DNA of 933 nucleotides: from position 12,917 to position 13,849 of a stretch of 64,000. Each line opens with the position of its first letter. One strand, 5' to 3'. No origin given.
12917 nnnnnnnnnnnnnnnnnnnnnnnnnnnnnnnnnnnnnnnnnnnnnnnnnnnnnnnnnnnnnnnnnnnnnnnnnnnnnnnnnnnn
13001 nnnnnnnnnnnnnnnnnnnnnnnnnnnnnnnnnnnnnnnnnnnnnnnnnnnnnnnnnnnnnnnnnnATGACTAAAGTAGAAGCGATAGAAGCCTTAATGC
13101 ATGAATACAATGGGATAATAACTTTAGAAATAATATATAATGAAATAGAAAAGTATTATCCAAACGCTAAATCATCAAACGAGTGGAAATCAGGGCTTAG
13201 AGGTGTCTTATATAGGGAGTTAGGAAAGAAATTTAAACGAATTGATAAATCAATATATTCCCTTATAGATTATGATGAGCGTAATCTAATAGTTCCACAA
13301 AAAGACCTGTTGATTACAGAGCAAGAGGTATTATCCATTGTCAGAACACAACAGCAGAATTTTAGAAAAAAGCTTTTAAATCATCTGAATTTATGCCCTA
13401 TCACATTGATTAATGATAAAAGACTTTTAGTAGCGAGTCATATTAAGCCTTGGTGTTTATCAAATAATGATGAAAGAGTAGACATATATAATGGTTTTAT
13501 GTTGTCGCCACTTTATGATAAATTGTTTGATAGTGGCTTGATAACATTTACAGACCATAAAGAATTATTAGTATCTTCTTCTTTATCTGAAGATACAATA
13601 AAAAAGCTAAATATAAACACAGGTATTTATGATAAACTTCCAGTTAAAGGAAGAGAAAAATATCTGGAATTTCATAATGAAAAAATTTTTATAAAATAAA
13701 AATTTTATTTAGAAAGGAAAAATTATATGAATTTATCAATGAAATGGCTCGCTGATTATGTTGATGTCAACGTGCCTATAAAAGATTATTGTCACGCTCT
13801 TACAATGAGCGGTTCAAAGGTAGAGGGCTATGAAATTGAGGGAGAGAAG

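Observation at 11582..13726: AT-rich three-gene cassette splits the essential pheS-pheT operon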

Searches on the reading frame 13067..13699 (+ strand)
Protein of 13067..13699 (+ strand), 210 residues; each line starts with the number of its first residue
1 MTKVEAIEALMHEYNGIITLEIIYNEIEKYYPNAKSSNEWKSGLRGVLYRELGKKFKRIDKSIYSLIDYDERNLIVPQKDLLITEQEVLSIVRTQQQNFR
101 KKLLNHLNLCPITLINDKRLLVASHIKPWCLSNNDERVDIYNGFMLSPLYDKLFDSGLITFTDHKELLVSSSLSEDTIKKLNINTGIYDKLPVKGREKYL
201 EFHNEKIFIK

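Call 3: search_protein_families(library=pfam, proteins=[window:13067-13699:+], max_evalue=0.1)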
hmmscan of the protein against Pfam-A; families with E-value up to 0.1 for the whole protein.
window:13067-13699:+ (210 aa): 2 families
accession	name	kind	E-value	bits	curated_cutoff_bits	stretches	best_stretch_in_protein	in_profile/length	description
PF13391.12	HNH_2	-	7.9e-10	38.9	21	1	110-161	1-65/66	HNH endonuclease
PF00250.24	Forkhead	-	0.0086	16.6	27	1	8-61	13-66/88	Forkhead domain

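Call 4: search_protein_families(library=padloc, proteins=[window:13067-13699:+], max_evalue=0.1)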
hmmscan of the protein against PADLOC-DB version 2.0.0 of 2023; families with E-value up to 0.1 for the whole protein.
window:13067-13699:+ (210 aa): 3 families
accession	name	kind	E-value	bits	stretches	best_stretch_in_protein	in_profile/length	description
PDLC04132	HNH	-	1.6e-26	91.1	1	76-209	134-273/286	-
PDLC03546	HNH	-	1.1e-14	52.1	1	77-185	140-245/282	Type II restriction enzyme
PDLC03529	REase_II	-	1e-13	49.2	1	120-206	294-379/389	Type II restriction enzyme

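Call 5: search_protein_families(library=ncbifam, proteins=[window:13067-13699:+], max_evalue=0.1)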
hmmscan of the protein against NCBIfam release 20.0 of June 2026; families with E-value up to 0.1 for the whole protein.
window:13067-13699:+ (210 aa): 2 families
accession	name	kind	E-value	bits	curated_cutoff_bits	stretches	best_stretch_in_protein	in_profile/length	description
NF045808.1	PT-DNA_restrict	exception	9.4e-07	28.2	180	1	87-208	153-283/284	phosphorothioated DNA-binding restriction endonuclease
NF047502.1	LIC_13346_fam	equivalog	0.053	13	200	1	34-89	160-215/279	LIC_13346 family putative lipoprotein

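Call 21: find_homologous_proteins(query=window:13067-13699:+, max_evalue=0.001)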
Query window:13067-13699:+ (210 aa): 652 proteins with E <= 0.001 among 1046 candidates; the best 120 are listed.
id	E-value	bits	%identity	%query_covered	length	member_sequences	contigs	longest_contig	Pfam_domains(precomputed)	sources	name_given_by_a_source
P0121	2.8e-132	457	99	100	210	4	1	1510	PF13391.13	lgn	-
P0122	2.9e-129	447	98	100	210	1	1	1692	PF13391.13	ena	-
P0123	1.4e-101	356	98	79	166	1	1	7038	PF13391.13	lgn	-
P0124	4.8e-97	342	73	100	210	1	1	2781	PF13391.13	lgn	-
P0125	2.0e-96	339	70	100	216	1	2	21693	PF13391.13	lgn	-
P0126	1.1e-95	337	70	100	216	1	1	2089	PF13391.13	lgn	-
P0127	1.2e-95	337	69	100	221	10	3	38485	PF13391.13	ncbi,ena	-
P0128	1.7e-94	333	69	100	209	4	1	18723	PF13391.13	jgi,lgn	-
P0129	2.6e-93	329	69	100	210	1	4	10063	PF13391.13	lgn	-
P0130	3.6e-93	329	66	100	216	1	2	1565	PF13391.13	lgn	-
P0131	4.6e-93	329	72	95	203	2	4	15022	PF13391.13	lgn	-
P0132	2.5e-92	326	68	100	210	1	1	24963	PF13391.13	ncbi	ncbi:MAG: HNH endonuclease [Acutalibacteraceae bacterium]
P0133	3.0e-91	323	70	100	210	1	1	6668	PF13391.13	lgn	-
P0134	1.7e-89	317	68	100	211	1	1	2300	PF13391.13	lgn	-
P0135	3.6e-89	316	66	100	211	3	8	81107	PF13391.13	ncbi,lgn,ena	-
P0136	5.2e-89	315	65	100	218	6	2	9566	PF13391.13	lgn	-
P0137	1.6e-87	310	66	100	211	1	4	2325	PF13391.13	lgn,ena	-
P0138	7.8e-86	305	63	99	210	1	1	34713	PF13391.13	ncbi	-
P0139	5.8e-85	302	65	100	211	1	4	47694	PF13391.13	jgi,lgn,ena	-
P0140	6.3e-85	302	64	100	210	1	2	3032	PF13391.13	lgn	-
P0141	1.7e-84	301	64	100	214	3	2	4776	PF13391.13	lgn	-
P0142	3.0e-84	300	65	100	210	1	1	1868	PF13391.13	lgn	-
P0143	4.8e-84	299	62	100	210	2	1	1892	PF13391.13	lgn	-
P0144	1.1e-83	298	66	100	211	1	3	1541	PF13391.13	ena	-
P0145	4.7e-83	296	66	100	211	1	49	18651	PF13391.13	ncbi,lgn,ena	-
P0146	7.6e-83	295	65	100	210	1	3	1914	PF13391.13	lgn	-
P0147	1.7e-82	294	62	100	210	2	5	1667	PF13391.13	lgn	-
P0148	2.2e-82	294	62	100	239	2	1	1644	PF13391.13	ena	-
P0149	2.4e-82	294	65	100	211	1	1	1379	PF13391.13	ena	-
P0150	2.6e-82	293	65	100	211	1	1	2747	PF13391.13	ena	-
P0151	4.8e-82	293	65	100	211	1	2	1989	PF13391.13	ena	-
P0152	1.4e-81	291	60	100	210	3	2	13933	PF13391.13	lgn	-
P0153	4.8e-81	289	61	100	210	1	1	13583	PF13391.13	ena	-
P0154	5.2e-81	289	61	100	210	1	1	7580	PF13391.13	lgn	-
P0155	5.9e-81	289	65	100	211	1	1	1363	PF13391.13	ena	-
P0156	2.6e-80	287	65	99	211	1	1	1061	PF13391.13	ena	-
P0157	3.1e-80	287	63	100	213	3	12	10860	PF13391.13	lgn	-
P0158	5.1e-80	286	63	100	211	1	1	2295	PF13391.13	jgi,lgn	-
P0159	5.2e-80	286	62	100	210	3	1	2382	PF13391.13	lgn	-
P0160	1.8e-79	284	61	100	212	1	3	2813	PF13391.13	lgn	-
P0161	1.9e-79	284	61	100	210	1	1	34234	PF13391.13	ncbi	-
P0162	2.3e-79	284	61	100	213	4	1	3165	PF13391.13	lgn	-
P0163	9.9e-79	282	62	100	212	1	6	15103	PF13391.13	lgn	-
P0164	3.3e-78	280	60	100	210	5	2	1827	PF13391.13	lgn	-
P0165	4.9e-78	279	61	100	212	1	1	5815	PF13391.13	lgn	-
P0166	7.2e-78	279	59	100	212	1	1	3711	PF13391.13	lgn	-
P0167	7.9e-78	279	61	100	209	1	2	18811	PF13391.13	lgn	-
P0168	8.3e-78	279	61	100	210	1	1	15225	PF13391.13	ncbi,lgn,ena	-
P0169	1.2e-77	278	61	100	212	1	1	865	PF13391.13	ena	-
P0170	3.0e-77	277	60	100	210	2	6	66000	PF13391.13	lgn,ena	-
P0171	4.0e-77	276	61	100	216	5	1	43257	PF13391.13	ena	-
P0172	4.9e-77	276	60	100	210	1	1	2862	PF13391.13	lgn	-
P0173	6.2e-77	276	60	100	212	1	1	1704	PF13391.13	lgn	-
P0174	1.0e-76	275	62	100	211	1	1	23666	PF13391.13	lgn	-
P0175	1.7e-76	274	58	100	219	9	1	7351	PF13391.13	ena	-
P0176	2.6e-76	274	59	100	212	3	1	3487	PF13391.13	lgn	-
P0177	7.4e-76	272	60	100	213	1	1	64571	PF13391.13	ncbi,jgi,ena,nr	ncbi:MAG: HNH endonuclease [Oscillospiraceae bacterium]|nr:HNH endonuclease [Oscillospiraceae bacter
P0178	3.3e-75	270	60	100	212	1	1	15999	PF13391.13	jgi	-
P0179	1.1e-74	268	60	100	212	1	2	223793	PF13391.13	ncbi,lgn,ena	-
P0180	3.0e-74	267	59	100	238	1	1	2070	PF13391.13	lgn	-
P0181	1.8e-72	261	59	99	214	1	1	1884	PF13391.13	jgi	jgi:hypothetical protein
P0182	2.0e-72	261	61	100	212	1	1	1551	PF13391.13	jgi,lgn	-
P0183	2.8e-71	257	56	99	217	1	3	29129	PF13391.13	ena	-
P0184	6.2e-71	256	57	99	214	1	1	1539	PF13391.13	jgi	jgi:putative restriction endonuclease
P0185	1.3e-70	255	56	100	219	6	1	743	PF13391.13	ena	-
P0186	1.3e-70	255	58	94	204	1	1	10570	PF13391.13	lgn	-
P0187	2.2e-69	251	56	100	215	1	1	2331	PF13391.13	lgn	-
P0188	2.3e-69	251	56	100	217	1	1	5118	PF13391.13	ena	-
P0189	2.6e-69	251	56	100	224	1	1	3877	PF13391.13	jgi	-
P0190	4.7e-69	250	55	100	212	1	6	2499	PF13391.13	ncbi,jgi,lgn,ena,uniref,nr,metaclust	ncbi:hypothetical protein COY87_02660 [Candidatus Roizmanbacteria bacterium CG_4_10_14_0_8_um_filter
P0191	1.5e-68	248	54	100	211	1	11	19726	PF13391.13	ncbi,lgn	ncbi:MAG: HNH endonuclease [Faecalibacterium sp.]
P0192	1.6e-68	248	55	100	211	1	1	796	PF13391.13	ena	-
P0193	2.6e-68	248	56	100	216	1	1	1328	PF13391.13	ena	-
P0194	2.7e-68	248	54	100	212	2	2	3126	PF13391.13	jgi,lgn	jgi:hypothetical protein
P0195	2.7e-68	248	56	100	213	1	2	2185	PF13391.13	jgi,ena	-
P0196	3.6e-68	247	55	100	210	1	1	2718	PF13391.13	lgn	-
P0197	3.8e-68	247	57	100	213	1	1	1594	PF13391.13,PF05066.20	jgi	-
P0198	4.4e-68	247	56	100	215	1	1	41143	PF13391.13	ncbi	-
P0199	4.5e-68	247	55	100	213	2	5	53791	PF13391.13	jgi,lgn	-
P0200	5.8e-68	247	57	100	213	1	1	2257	PF13391.13,PF05066.20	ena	-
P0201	5.8e-68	247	55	100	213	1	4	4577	PF13391.13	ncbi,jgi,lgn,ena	-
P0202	6.6e-68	246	55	100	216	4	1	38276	PF13391.13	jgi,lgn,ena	-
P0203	9.4e-68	246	54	100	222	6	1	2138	PF13391.13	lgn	-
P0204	1.2e-67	246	57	100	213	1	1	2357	PF13391.13,PF05066.20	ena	-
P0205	1.2e-67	245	57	100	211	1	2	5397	PF13391.13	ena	-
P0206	1.4e-67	245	55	100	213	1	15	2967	PF13391.13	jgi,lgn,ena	-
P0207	1.6e-67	245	55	100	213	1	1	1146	PF13391.13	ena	-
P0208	1.9e-67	245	54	100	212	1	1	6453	PF13391.13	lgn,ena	-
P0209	2.0e-67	245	56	100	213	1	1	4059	PF13391.13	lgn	-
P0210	2.2e-67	245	57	100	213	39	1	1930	PF13391.13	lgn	-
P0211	3.7e-67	244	55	99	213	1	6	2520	PF13391.13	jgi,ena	-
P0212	4.2e-67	244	55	99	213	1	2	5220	PF13391.13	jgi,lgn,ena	-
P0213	4.3e-67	244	55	100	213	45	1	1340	PF13391.13,PF05066.20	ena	-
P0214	4.8e-67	244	54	100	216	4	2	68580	PF13391.13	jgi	-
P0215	5.2e-67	243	56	100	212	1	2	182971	PF13391.13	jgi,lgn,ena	-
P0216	5.3e-67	243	55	100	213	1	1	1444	PF13391.13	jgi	-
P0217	5.8e-67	243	52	100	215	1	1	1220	PF13391.13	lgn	-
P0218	5.8e-67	243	53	100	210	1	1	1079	PF13391.13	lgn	-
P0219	6.2e-67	243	55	100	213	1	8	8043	PF13391.13,PF05066.20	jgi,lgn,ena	-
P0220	7.9e-67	243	56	100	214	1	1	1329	PF13391.13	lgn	-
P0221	1.1e-66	242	55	100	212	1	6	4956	PF13391.13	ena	-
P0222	1.1e-66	242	53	100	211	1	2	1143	PF13391.13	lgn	-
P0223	1.1e-66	242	54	99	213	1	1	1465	PF13391.13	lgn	-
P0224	1.3e-66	242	53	100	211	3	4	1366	PF13391.13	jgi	-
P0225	1.4e-66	242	54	100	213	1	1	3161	PF13391.13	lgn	-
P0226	1.4e-66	242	55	99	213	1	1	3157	PF13391.13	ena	-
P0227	1.4e-66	242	54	100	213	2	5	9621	PF13391.13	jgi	-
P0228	1.6e-66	242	56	95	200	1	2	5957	PF13391.13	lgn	-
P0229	1.6e-66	242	55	99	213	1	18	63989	PF13391.13,PF05066.20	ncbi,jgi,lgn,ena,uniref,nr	ncbi:MAG: hypothetical protein COU28_03900 [Candidatus Magasanikbacteria bacterium CG10_big_fil_rev_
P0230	1.8e-66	242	47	100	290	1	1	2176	PF13391.13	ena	-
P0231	2.0e-66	242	53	100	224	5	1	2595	PF13391.13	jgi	jgi:putative restriction endonuclease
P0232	2.1e-66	241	57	100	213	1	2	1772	PF13391.13,PF05066.20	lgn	-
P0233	2.1e-66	241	54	100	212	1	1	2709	PF13391.13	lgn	-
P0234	2.6e-66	241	54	100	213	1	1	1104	PF13391.13,PF05066.20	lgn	-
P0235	2.8e-66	241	54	100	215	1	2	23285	PF13391.13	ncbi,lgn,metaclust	metaclust:status=active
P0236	2.9e-66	241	56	100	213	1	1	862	PF13391.13,PF05066.20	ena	-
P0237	3.0e-66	241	53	100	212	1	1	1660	PF13391.13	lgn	-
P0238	3.0e-66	241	56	100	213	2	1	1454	PF13391.13,PF05066.20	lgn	-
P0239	3.7e-66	241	56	100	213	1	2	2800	PF13391.13,PF05066.20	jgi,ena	-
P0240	4.5e-66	240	54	100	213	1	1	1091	PF13391.13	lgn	-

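Call 23: find_encoding_contigs(protein=P0125, flank=8000, max_places=4)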
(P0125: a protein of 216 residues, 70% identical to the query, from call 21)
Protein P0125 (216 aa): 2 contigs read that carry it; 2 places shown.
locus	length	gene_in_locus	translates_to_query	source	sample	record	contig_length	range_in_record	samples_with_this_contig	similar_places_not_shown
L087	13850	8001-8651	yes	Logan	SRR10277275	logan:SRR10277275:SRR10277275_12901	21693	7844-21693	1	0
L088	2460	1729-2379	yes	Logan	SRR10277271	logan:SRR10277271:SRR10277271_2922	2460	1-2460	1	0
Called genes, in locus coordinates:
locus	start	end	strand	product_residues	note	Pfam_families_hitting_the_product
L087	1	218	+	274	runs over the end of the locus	PF04060:FeS, PF13237:Fer4_10 (weak), PF12838:Fer4_7 (weak), PF14697:Fer4_21 (weak), PF25160:LdpA_Fe-S-bd (weak), PF12838:Fer4_7, PF13187:Fer4_9, PF00037:Fer4, +8 more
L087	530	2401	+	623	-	PF07501:G5, PF01551:Peptidase_M23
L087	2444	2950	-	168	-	-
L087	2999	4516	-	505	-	PF03853:YjeF_N, PF01256:Carb_kinase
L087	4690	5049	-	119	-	-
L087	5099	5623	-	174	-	PF19601:DUF6106 (weak)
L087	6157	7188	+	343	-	PF02912:Phe_tRNA-synt_N, PF01409:tRNA-synt_2d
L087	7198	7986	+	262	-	PF09520:HinfI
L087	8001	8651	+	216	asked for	PF13391:HNH_2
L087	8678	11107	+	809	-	PF01588:tRNA_bind, PF03483:B3_4, PF03484:B5, PF17759:tRNA_synthFbeta, PF03147:FDX-ACB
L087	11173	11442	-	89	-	-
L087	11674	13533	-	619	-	PF02922:CBM_48, PF22019:GlgB_N, PF00128:Alpha-amylase, PF02806:Alpha-amylase_C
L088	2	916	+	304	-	?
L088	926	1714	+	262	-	PF09520:HinfI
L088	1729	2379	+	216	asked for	PF13391:HNH_2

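Call 24: find_encoding_contigs(protein=P0123, flank=7000, max_places=4)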
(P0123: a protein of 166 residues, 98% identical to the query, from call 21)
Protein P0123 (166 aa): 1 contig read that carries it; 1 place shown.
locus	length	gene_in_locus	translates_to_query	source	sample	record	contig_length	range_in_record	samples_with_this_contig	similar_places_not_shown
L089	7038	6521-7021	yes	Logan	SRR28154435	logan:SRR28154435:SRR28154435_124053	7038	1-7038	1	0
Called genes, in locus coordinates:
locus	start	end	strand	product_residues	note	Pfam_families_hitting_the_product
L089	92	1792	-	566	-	PF03853:YjeF_N, PF01256:Carb_kinase, PF02110:HK (weak)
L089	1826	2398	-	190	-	PF19601:DUF6106 (weak)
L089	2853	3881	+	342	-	PF02912:Phe_tRNA-synt_N, PF01409:tRNA-synt_2d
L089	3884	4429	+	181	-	-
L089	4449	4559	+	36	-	-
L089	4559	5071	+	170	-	-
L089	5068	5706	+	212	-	-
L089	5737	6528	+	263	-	PF09520:HinfI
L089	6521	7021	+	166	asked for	PF13391:HNH_2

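Call 25: find_encoding_contigs(protein=P0127, flank=7000, max_places=3)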
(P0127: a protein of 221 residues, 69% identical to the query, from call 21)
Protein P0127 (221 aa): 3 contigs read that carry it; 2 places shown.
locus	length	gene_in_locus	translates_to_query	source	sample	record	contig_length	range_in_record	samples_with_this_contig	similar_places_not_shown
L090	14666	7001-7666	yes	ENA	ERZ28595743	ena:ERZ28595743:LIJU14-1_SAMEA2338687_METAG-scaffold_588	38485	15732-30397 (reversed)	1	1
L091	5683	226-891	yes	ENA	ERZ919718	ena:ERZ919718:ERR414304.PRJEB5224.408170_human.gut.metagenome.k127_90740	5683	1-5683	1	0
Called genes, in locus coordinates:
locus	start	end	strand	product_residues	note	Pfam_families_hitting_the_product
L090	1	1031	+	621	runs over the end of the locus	PF07501:G5, PF01551:Peptidase_M23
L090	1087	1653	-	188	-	-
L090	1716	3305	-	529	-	PF03853:YjeF_N, PF01256:Carb_kinase, PF02110:HK (weak)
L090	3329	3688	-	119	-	-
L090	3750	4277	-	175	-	-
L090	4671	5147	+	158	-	PF09851:SHOCT (faint)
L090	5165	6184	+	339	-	PF02912:Phe_tRNA-synt_N, PF01409:tRNA-synt_2d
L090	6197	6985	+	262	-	PF09520:HinfI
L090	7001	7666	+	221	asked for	PF13391:HNH_2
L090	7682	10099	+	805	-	PF01588:tRNA_bind, PF03483:B3_4, PF03484:B5, PF17759:tRNA_synthFbeta, PF03147:FDX-ACB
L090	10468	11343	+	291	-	PF00149:Metallophos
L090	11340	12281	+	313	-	-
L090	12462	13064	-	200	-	-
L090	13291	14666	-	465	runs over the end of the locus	PF20250:FapA_N, PF03961:FapA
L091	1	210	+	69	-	?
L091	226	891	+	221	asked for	PF13391:HNH_2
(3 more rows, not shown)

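Call 26: find_encoding_contigs(protein=P0135, flank=7000, max_places=3)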
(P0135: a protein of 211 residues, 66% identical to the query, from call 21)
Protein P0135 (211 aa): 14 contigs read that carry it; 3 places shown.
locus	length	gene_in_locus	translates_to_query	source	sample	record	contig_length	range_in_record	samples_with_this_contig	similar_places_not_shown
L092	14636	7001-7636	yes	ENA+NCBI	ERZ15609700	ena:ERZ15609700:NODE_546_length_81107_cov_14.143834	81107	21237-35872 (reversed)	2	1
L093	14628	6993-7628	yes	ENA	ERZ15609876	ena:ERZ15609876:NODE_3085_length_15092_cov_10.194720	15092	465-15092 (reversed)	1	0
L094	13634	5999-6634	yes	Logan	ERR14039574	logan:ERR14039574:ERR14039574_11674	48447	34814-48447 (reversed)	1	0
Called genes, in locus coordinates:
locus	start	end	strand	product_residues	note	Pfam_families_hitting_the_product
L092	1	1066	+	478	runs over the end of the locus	-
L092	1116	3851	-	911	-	PF02057:Glyco_hydro_59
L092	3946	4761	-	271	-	PF02311:AraC_binding, PF00165:HTH_AraC, PF12833:HTH_18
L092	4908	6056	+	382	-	PF00753:Lactamase_B, PF19583:ODP, PF00258:Flavodoxin_1 (weak), PF03358:FMN_red (weak), PF12724:Flavodoxin_5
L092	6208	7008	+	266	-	PF09520:HinfI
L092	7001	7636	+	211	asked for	PF13391:HNH_2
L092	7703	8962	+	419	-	PF06838:Met_gamma_lyase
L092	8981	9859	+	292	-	PF03755:YicC-like_N, PF08340:YicC-like_C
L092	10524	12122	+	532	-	PF13290:CHB_HEX_C_1, PF13287:Fn3_assoc, PF13290:CHB_HEX_C_1, PF01841:Transglut_core (weak)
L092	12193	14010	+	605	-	PF13290:CHB_HEX_C_1 (weak), PF13287:Fn3_assoc, PF13290:CHB_HEX_C_1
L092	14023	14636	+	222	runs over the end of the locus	-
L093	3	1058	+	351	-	?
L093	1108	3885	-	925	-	PF02057:Glyco_hydro_59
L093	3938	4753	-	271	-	PF02311:AraC_binding, PF00165:HTH_AraC, PF12833:HTH_18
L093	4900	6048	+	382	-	PF00753:Lactamase_B, PF19583:ODP, PF00258:Flavodoxin_1 (weak), PF03358:FMN_red (weak), PF12724:Flavodoxin_5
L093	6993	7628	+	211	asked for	PF13391:HNH_2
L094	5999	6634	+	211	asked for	PF13391:HNH_2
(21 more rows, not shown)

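Call 28: find_encoding_contigs(protein=P0179, flank=7000, max_places=3)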
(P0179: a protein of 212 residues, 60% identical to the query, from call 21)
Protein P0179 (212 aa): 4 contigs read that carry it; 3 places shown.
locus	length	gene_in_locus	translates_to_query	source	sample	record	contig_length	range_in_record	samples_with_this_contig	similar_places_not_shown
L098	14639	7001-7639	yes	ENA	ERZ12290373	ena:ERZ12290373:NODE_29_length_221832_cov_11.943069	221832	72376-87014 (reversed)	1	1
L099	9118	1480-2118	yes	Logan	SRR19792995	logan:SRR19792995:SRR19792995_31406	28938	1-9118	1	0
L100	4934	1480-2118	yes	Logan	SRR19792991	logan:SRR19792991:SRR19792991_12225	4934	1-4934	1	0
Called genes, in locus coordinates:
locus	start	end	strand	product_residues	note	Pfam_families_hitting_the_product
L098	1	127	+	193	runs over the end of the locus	-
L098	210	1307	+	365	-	PF00672:HAMP, PF00512:HisKA, PF02518:HATPase_c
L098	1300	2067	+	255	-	PF01728:FtsJ (weak), PF13489:Methyltransf_23, PF05175:MTS (weak), PF13847:Methyltransf_31, PF08241:Methyltransf_11, PF08242:Methyltransf_12, PF13649:Methyltransf_25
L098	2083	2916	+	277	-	PF01048:PNP_UDP_1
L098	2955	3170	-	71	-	-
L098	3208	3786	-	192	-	PF07963:N_methyl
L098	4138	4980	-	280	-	PF00589:Phage_integrase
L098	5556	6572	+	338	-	PF02912:Phe_tRNA-synt_N, PF01409:tRNA-synt_2d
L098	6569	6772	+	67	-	-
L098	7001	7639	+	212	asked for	PF13391:HNH_2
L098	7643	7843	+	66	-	-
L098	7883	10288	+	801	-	PF01588:tRNA_bind, PF03483:B3_4, PF03484:B5, PF17759:tRNA_synthFbeta, PF03147:FDX-ACB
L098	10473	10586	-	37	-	PF20097:DUF6487 (weak)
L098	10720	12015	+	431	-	PF03952:Enolase_N, PF00113:Enolase_C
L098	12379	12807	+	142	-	PF05198:IF3_N, PF00707:IF3_C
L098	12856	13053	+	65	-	PF01632:Ribosomal_L35p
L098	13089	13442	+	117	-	PF00453:Ribosomal_L20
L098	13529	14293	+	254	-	PF22435:MRM3-like_sub_bind, PF00588:SpoU_methylase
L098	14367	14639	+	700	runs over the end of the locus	PF01751:Toprim, PF01131:Topoisom_bac, PF01396:Zn_ribbon_Top1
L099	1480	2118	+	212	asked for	PF13391:HNH_2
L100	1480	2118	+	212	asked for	PF13391:HNH_2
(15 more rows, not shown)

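Call 32: find_related_loci(query=A1, collection=metagenome_contigs, flank=5000)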
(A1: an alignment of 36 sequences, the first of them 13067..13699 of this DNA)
Query A1 (210 aa) in metagenome_contigs; peptide patterns used: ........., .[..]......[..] (x = any residue, [..] = any of these).
600 stretches matched a pattern (row limit reached: there are more); 596 encode a relative of the query (tblastn E <= 1e-3); the best 80 are kept; 80 distinct loci.
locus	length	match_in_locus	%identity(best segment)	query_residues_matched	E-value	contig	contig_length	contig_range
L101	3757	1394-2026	55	1-209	2e-75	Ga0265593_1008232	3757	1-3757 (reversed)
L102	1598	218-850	55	1-209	3e-78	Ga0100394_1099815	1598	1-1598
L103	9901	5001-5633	57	1-209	8e-74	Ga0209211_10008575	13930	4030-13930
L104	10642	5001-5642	53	1-209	4e-73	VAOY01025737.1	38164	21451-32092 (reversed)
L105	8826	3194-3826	55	1-209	2e-72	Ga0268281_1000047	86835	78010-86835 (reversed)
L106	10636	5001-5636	54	1-210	4e-71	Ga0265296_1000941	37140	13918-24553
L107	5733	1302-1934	53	1-209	6e-71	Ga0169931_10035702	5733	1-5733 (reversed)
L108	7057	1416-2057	51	1-209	7e-61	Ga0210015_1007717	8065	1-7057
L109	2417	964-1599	46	1-210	1e-57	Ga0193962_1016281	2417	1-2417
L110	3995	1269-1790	51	39-210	7e-53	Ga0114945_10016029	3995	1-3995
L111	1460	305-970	42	1-208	2e-48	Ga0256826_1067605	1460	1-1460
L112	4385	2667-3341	39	1-208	3e-41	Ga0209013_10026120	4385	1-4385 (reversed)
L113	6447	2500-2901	50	78-208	2e-39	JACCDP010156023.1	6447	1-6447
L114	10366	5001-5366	49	89-208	2e-36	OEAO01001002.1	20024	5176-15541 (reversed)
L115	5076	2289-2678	49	80-208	4e-36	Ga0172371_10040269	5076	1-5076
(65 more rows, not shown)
